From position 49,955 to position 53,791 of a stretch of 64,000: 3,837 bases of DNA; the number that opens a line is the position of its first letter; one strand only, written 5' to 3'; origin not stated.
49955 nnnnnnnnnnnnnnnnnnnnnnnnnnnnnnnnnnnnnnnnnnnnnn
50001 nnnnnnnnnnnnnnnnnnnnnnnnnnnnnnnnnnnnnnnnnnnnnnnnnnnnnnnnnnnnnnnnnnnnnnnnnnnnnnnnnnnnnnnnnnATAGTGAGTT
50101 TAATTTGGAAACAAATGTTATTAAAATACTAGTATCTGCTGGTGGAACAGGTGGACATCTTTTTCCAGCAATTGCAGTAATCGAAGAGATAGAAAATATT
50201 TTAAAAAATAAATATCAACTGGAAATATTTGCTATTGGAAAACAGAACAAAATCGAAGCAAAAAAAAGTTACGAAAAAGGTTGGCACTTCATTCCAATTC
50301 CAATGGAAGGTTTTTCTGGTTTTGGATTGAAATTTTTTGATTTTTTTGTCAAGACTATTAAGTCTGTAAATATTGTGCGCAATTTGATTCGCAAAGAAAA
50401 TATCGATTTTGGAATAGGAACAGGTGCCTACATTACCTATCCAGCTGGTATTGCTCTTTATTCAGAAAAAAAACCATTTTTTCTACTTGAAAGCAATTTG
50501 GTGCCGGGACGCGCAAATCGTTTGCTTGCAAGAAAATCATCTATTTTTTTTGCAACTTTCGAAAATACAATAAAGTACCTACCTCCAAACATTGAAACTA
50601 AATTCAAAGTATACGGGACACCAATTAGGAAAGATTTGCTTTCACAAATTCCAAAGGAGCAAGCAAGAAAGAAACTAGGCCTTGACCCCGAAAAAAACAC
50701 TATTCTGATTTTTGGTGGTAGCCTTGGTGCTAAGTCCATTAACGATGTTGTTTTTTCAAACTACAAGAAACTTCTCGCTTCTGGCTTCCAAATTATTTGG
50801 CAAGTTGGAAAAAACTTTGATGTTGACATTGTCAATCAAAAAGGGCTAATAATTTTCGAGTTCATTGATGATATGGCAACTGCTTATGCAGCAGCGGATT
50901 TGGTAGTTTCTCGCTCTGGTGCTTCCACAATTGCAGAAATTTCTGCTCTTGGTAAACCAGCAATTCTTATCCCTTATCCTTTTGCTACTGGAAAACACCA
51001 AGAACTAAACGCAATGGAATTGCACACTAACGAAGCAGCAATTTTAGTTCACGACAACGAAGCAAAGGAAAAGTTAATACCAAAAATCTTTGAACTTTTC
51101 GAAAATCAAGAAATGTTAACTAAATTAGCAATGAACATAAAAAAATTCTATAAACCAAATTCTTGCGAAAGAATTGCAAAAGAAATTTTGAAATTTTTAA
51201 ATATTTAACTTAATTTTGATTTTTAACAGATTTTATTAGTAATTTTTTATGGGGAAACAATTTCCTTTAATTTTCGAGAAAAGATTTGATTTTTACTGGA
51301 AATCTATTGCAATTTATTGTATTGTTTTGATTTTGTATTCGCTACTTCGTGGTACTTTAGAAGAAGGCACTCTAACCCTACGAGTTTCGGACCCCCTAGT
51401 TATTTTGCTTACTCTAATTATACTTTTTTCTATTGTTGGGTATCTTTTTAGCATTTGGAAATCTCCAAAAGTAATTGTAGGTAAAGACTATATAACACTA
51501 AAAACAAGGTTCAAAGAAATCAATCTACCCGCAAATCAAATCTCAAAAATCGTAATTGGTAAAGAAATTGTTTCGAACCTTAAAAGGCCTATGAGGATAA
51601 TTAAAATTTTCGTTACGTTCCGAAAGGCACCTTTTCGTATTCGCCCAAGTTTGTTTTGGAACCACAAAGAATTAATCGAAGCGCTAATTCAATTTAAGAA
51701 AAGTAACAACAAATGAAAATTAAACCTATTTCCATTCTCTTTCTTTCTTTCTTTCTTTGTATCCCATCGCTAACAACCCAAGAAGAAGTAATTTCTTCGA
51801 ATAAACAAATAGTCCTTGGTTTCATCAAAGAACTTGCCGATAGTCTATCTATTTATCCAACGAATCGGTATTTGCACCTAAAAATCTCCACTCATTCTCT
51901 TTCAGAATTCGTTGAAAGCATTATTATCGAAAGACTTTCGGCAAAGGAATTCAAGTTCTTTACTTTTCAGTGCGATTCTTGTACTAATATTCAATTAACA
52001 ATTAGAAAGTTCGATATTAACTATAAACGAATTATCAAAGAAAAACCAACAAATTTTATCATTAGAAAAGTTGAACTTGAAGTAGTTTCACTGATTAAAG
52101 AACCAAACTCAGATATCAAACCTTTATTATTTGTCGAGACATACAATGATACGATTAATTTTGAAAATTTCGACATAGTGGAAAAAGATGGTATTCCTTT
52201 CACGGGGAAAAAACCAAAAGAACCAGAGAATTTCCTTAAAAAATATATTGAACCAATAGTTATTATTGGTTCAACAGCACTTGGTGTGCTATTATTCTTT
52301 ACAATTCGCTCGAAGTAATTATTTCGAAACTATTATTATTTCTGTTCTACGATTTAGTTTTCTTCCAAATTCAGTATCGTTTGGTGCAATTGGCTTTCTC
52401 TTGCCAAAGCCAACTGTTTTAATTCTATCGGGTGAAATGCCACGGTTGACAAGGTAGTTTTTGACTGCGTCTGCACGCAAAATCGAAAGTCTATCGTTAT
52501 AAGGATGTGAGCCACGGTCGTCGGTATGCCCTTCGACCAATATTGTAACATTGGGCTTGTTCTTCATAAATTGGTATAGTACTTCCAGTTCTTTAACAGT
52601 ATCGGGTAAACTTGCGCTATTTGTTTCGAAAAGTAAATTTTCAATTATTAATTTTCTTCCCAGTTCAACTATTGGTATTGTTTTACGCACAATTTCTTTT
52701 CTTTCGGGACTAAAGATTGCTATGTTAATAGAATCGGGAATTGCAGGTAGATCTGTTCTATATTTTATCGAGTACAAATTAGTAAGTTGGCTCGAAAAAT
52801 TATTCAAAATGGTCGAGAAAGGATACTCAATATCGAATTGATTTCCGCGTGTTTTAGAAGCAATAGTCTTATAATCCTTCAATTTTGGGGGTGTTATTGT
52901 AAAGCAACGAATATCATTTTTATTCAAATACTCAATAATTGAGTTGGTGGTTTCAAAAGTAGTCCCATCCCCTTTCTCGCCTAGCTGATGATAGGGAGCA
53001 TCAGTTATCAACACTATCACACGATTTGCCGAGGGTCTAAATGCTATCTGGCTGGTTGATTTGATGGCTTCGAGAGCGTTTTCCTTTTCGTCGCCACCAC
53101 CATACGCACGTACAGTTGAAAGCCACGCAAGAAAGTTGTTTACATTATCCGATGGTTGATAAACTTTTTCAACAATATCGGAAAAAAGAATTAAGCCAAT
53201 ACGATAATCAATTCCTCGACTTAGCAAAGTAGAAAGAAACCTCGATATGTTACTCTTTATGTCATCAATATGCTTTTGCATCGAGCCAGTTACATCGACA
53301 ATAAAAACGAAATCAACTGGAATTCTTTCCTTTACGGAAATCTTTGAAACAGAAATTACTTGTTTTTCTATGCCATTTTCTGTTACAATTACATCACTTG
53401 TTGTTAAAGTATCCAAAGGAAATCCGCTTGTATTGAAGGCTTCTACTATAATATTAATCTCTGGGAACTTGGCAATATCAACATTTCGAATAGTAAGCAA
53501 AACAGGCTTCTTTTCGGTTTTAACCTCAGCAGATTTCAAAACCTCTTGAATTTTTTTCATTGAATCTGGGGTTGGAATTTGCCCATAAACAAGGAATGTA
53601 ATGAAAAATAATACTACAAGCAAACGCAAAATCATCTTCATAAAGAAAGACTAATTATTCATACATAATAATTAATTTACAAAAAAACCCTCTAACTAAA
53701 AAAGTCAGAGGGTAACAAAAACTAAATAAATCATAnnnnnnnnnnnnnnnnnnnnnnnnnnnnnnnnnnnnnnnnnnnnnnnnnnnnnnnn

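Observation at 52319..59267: Four-gene envelope cluster: bitopic 774-aa protein, two paralogous OM-barrel-like proteins and a vWA-OmpA anchor, with no recognisable family for three of the four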

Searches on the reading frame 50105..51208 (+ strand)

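Call 23: search_protein_families(library=pfam, proteins=[window:50105-51208:+], max_evalue=0.001)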
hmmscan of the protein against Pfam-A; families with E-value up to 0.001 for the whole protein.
window:50105-51208:+ (367 aa): 2 families
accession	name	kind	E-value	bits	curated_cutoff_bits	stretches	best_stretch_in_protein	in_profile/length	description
PF04101.22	Glyco_tran_28_C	-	9.1e-39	133.6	22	1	199-344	1-153/166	Glycosyltransferase family 28 C-terminal domain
PF03033.26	Glyco_transf_28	-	2e-21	76.9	26.2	1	8-144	1-133/139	Glycosyltransferase family 28 N-terminal domain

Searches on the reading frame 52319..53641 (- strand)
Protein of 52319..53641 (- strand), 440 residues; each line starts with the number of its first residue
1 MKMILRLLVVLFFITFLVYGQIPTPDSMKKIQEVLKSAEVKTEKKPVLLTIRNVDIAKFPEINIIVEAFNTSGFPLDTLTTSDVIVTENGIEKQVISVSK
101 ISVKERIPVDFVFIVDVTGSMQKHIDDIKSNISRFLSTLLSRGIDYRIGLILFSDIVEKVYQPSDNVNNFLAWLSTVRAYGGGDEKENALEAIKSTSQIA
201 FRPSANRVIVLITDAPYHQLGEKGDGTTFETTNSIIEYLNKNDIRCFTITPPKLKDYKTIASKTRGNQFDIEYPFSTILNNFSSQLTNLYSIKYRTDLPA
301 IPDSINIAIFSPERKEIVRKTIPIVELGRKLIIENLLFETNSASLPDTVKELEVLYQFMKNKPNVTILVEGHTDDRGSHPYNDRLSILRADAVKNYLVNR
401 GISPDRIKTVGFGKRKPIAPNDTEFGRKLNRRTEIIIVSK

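Call 3: search_protein_families(library=pfam, proteins=[window:52319-53641:-], max_evalue=1)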
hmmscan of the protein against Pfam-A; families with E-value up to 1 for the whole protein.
window:52319-53641:- (440 aa): 8 families
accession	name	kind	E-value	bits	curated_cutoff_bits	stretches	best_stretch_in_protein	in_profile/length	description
PF00691.25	OmpA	-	8.8e-24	84.2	27.2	1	337-431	1-98/98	OmpA family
PF25106.1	VWA_4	-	2e-13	50.7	27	1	111-269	2-165/169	von Willebrand factor A domain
PF13519.12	VWA_2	-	2.8e-12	47.7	27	1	112-215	2-106/107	von Willebrand factor type A domain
PF00092.34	VWA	-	9e-12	46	23.8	1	110-265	1-155/174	von Willebrand factor type A domain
PF00362.24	Integrin_beta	-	1.1e-07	32.2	24.8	2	105-164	2-58/248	Integrin beta chain VWA domain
PF24909.1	vWA_SIBA-E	-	3.2e-05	24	27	1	91-218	16-150/284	Integrin beta-like protein A-E, vWA-like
PF11265.14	Med25_VWA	-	4.1e-05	23.8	21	1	157-267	70-191/213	Mediator complex subunit 25 von Willebrand factor type A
PF05762.20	VWA_CoxE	-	0.0016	18.3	26.4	1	98-221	46-159/222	VWA domain containing CoxE-like protein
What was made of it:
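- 52319..53641 (-): Gene D: secreted periplasmic protein, 440 aa, with no lipobox Cys in this genome. N-terminal beta domain, vWA domain (residues 110-265, window 52847-53314) and OmpA_C peptidoglycan-binding domain (residues 337-431, window 52349-52633). Pfam OmpA 84 bits; VWA, VWA_2 and VWA_4 46-51 bits, all above cut-off (call 3).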

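Call 4: search_protein_families(library=ncbifam, proteins=[window:52319-53641:-], max_evalue=1)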
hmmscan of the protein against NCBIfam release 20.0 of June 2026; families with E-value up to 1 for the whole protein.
window:52319-53641:- (440 aa): 46 families (the best 25 are shown)
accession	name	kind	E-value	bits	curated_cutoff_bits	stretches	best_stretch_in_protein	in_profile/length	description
NF053611.1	YiaD_Gzip_OmpA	equivalog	1.2e-31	110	175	1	334-437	102-206/206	YiaD family glycine zipper/OmpA-like lipoprotein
NF053613.1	OMP_toxin_LptF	equivalog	2.1e-25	89.9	400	1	333-437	140-245/256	lipotoxin F family OmpA-related lipoprotein LptF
NF053607.1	CHU_0125_OmpA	equivalog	1.1e-24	87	620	1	325-438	522-637/639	CHU_0125 family OmpA-like outer membrane integrity protein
NF053612.1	anchor_PA1041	equivalog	2.8e-24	86.4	250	1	334-437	131-235/236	PA1041 family peptidoglycan-binding anchor lipoprotein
NF053585.1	OMP_LP_YfiB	equivalog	5.2e-23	81.7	128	1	334-439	56-162/163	outer membrane lipoprotein YfiB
TIGR02802.1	Pal_lipo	equivalog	2.6e-22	78.9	125.35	1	337-436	3-103/104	peptidoglycan-associated lipoprotein Pal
NF052230.1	T9SS_PorE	exception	8.8e-22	77.1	600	1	325-417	506-599/648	PorE family type IX secretion system protein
NF045787.1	OmpABordt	equivalog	4.2e-21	75.5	200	1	346-438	98-190/194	outer membrane protein OmpA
NF033763.1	exchanger_TraB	exception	2.8e-20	71.8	700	1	329-438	387-498/522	outer membrane exchange protein TraB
NF006541.1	PRK09038.1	equivalog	8.4e-19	68.2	283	1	332-439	139-250/253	flagellar motor protein MotD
NF045788.1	Omp38Acinit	equivalog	1.5e-18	67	500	1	327-434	233-343/354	outer membrane protein Omp38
TIGR03350.1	type_VI_ompA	equivalog_domain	9.2e-17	61.3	139.8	1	334-437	30-137/137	type VI secretion system protein TssL, long form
NF007804.1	PRK10510.1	equivalog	2.2e-16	59.9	307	1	334-437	112-216/219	OmpA family lipoprotein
NF006508.0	PRK08944.1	subfamily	3.9e-16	59.2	259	1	314-438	156-288/304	MotB family protein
TIGR03789.1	pdsO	hypoth_equivalog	2.2e-15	57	152.2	1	333-424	138-230/243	sortase-associated OmpA-like protein PdsO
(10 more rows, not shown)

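Call 55: search_solved_structures(query=window:52319-53641:-, max_evalue=0.001)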
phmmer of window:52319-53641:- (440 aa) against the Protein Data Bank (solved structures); distinct sequences matched with E-value up to 0.001: 70 (the best 60 are shown).
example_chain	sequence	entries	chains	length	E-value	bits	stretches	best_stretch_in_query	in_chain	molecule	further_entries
5wtp_A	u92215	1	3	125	1.7e-18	70.1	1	334-438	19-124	OmpA family protein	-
5wtl_A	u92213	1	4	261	1.3e-17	67.2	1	334-438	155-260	OmpA family protein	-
5u1h_A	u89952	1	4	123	2.4e-17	66.3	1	347-436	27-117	Outer membrane porin F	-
3td3_A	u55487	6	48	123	4.9e-17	65.3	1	335-435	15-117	Outer membrane protein omp38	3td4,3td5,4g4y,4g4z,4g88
4g4v_A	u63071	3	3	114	8.7e-16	61.2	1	340-435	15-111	Peptidoglycan-associated lipoprotein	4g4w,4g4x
2k1s_A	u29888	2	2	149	1.1e-15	60.8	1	334-437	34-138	Inner membrane lipoprotein yiaD | Probable lipoprotein YiaD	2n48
2lbt_A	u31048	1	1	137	1.3e-14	57.4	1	340-437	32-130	Uncharacterized protein Rv0899/MT0922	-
7rjj_A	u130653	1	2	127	1.5e-14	57.2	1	337-438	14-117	OmpA family protein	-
9v99_A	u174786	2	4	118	1.7e-14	57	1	349-435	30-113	Outer membrane beta-barrel domain-containing protein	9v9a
2lca_A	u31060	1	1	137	1.7e-14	56.9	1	342-437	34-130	Uncharacterized protein Rv0899/MT0922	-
2kgw_A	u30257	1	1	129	1.8e-14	56.9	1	342-437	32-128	Outer membrane protein A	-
2hqs_H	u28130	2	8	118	2.4e-14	56.5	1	347-436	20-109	Peptidoglycan-associated lipoprotein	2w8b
1oap_A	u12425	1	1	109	3.2e-14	56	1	347-435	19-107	PEPTIDOGLYCAN-ASSOCIATED LIPOPROTEIN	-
9rle_P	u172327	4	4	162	6.2e-14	55.1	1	347-436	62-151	Peptidoglycan-associated lipoprotein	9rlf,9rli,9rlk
9v9b_A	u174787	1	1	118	8.2e-14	54.7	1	349-435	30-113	Outer membrane beta-barrel domain-containing protein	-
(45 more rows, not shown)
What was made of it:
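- On OmpA_C-like peptidoglycan-binding domain (D): There are many PDB OmpA_C matches (call 55).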
